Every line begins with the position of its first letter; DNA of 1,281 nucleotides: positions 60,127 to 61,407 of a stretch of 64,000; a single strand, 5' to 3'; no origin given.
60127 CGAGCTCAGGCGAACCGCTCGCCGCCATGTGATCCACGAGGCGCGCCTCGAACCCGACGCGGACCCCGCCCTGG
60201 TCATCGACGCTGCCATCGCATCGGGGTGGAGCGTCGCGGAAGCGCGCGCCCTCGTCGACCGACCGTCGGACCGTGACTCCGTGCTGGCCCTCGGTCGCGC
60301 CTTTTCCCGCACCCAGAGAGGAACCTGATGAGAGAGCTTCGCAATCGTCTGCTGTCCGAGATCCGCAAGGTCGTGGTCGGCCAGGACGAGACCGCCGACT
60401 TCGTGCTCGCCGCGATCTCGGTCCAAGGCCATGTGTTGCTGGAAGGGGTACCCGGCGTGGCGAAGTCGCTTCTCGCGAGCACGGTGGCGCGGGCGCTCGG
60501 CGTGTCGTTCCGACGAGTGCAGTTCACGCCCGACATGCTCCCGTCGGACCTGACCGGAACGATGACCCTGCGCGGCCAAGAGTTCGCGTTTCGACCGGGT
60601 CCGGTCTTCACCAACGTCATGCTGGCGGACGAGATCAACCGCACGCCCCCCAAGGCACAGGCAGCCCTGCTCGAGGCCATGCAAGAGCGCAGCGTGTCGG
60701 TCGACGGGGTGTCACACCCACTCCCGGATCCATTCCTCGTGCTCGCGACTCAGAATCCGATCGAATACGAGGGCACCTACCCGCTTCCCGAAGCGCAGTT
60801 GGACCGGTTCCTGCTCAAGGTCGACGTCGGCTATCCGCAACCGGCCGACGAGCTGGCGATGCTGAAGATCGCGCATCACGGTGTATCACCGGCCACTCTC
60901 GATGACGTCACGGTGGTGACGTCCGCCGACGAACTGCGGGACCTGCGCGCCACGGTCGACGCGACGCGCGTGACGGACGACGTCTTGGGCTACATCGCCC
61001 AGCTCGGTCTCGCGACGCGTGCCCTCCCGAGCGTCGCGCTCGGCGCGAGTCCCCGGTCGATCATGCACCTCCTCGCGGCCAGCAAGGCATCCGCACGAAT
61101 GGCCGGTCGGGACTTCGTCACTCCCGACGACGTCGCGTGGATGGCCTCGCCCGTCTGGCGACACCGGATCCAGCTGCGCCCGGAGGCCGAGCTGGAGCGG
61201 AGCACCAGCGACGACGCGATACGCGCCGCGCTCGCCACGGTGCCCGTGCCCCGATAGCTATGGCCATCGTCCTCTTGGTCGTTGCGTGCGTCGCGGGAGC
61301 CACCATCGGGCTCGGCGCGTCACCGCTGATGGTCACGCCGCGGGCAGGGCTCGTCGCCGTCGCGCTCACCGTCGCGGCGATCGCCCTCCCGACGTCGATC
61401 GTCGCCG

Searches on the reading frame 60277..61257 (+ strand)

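Call 40: search_protein_families(library=pfam, proteins=[window:60277-61257:+], max_evalue=0.00001)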
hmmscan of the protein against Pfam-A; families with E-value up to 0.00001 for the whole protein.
window:60277-61257:+ (326 aa): 4 families
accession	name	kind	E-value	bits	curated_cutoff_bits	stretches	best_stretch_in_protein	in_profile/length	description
PF07726.17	AAA_3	-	3.2e-60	202.2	27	1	52-180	1-131/131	ATPase family associated with various cellular activities (AAA)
PF17863.7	AAA_lid_2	-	5e-20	71.5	22.7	1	246-316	2-72/74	AAA lid domain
PF07728.20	AAA_5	-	9.1e-17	61.8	22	1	52-178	1-139/139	AAA domain (dynein-related subfamily)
PF20030.5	bpMoxR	-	7.3e-09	35.4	27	1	21-196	3-177/205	MoxR domain in the MoxR-vWA-beta-propeller ternary systems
